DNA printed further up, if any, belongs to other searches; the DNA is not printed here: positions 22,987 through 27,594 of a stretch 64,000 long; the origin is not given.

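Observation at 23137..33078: Tandem pair of giant secreted multidomain peptidoglycan-amidase proteins sharing a C-terminal OB-fold-like module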

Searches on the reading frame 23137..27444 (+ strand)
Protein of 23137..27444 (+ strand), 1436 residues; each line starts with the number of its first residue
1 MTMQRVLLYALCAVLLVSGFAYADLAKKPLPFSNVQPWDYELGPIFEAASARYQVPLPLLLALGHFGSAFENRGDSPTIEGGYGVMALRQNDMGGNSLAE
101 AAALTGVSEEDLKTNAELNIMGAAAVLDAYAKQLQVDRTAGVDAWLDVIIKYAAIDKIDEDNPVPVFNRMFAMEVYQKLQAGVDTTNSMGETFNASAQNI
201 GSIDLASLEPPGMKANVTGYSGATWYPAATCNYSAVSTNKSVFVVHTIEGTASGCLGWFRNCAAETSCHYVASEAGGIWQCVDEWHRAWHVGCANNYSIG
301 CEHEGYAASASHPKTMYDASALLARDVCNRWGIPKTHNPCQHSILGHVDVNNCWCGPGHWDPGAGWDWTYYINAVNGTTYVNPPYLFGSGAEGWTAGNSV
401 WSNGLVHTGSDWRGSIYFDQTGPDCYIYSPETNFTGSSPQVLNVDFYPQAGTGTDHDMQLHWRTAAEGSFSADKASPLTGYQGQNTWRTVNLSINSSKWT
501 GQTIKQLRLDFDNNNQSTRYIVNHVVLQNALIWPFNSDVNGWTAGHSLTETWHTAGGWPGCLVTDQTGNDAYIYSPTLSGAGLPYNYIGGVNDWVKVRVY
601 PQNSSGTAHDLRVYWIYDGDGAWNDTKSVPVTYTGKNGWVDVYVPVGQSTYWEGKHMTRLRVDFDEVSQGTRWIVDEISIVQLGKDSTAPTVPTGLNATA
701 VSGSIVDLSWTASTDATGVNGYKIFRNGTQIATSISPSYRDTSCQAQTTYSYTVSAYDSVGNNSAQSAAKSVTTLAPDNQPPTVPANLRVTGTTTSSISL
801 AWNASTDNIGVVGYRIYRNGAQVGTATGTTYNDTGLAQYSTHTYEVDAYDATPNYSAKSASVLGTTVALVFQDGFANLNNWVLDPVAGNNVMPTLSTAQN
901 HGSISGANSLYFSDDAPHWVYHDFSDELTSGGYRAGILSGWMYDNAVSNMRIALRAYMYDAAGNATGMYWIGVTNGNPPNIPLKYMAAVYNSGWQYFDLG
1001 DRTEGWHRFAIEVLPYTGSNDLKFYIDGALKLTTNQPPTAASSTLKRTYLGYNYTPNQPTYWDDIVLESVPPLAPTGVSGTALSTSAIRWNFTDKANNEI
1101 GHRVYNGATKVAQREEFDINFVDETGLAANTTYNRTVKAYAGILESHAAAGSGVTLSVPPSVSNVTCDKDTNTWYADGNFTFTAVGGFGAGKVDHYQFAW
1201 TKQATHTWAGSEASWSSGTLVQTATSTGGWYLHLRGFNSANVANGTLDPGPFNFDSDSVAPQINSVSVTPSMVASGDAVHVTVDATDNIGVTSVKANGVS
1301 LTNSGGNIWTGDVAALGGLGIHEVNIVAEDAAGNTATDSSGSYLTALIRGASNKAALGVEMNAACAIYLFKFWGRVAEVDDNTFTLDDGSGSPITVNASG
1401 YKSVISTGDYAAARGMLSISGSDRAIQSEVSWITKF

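Call 5: search_protein_families(library=pfam, proteins=[window:23137-27444:+], max_evalue=0.01)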
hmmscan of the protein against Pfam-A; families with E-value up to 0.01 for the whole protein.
window:23137-27444:+ (1436 aa): 5 families
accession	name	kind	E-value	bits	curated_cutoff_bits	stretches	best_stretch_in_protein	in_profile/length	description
PF01510.30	Amidase_2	-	2e-23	83.6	26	1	242-363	7-130/131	N-acetylmuramoyl-L-alanine amidase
PF00041.27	fn3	-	3.9e-08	33.8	25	2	785-851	3-71/84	Fibronectin type III domain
PF18370.7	RGI_lyase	-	2.8e-07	31.2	27.8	0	706-769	19-80/86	Rhamnogalacturonan I lyases beta-sheet domain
PF25523.1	Ig_RIMBP2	-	0.00096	19.6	27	0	781-837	2-66/105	RIMBP2-like, immunoglobulin-like domain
PF17957.7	Big_7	-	0.0024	18.9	24.1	0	793-846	15-70/70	Bacterial Ig domain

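Call 6: search_protein_families(library=ncbifam, proteins=[window:23137-27444:+], max_evalue=0.01)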
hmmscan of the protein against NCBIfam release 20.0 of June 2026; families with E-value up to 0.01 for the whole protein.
window:23137-27444:+ (1436 aa): 2 families
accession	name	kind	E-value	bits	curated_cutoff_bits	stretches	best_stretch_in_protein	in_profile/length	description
NF041611.1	exoglucan_CbhB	equivalog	2.3e-44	151.7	1950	2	684-868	700-888/997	exoglucanase CbhB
NF008758.0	PRK11789.1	equivalog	1.5e-07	31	143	1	265-376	75-183/190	1,6-anhydro-N-acetylmuramyl-L-alanine amidase AmpD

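Call 12: search_solved_structures(query=window:23137-27444:+, max_evalue=0.01)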
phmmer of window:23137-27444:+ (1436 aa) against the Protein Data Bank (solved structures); distinct sequences matched with E-value up to 0.01: 5.
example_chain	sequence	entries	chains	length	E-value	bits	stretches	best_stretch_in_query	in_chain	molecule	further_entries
1k85_A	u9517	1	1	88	3e-15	58.2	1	781-862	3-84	CHITINASE A1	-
8pn5_A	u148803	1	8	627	4.9e-13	50.9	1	659-776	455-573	DUF3472 domain-containing protein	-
8pn3_A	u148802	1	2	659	5.3e-13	50.8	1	659-776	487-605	DUF3472 domain-containing protein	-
8pmu_A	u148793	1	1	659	5.3e-13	50.8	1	659-776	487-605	DUF3472 domain-containing protein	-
4u3h_A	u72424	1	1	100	0.0054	17.6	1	781-855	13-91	FN3con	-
